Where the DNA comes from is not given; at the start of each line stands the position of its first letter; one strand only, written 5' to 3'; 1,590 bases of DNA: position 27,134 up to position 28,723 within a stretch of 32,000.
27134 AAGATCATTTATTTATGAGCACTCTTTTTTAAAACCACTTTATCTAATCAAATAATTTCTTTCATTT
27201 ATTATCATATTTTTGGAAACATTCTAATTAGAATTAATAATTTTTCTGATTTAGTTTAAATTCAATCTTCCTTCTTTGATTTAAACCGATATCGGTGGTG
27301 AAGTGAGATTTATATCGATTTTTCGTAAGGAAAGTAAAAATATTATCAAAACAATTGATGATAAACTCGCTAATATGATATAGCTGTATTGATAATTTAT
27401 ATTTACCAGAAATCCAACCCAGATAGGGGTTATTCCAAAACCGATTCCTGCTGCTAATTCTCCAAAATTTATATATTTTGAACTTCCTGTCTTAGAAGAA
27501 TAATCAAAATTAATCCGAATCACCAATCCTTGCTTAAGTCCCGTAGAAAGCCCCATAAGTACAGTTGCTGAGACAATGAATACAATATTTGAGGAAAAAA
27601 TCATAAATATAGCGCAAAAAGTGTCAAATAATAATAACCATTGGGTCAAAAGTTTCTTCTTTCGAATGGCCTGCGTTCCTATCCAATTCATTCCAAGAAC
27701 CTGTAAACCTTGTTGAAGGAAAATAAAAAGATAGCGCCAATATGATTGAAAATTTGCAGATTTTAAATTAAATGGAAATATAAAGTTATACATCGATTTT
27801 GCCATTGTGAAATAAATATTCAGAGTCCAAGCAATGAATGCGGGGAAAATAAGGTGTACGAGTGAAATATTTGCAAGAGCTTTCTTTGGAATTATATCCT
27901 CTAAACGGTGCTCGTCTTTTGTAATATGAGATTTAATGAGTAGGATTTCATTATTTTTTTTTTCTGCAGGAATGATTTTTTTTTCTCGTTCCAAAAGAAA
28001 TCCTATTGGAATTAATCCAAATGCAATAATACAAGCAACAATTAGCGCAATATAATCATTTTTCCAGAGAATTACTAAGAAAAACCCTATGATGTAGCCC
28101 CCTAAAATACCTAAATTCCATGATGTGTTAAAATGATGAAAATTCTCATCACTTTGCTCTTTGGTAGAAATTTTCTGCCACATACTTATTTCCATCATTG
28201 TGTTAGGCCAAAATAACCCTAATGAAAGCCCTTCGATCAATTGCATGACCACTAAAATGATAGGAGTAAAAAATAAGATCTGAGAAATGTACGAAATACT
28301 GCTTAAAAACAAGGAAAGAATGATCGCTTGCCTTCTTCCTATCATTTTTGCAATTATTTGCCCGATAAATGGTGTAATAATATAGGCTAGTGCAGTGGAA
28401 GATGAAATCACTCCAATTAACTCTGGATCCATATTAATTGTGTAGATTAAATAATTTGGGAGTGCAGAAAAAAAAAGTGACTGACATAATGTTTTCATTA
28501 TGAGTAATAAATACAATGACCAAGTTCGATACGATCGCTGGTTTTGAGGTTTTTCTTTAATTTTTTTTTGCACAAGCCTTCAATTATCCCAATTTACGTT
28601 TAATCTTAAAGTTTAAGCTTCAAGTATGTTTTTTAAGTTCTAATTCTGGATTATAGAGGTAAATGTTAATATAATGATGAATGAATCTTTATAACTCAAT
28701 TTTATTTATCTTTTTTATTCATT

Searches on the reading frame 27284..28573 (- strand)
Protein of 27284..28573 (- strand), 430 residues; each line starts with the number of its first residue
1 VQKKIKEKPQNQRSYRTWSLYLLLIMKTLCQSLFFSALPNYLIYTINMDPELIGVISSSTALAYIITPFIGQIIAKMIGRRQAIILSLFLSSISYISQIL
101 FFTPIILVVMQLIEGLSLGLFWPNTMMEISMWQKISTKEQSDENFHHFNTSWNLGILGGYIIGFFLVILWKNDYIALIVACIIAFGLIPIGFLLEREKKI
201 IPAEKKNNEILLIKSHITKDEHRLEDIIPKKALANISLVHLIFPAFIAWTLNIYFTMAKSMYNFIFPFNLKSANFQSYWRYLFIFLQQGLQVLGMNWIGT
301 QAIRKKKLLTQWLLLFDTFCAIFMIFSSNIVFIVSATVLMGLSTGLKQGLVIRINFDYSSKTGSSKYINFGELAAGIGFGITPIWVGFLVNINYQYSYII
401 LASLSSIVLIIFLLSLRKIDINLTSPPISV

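Call 34: search_protein_families(library=pfam, proteins=[window:27284-28573:-], max_evalue=0.001)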
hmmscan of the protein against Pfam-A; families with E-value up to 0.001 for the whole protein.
window:27284-28573:- (430 aa): 1 family
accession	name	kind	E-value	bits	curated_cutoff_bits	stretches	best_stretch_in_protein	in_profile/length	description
PF07690.21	MFS_1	-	1.4e-24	87.1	33.4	2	21-277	2-236/347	Major Facilitator Superfamily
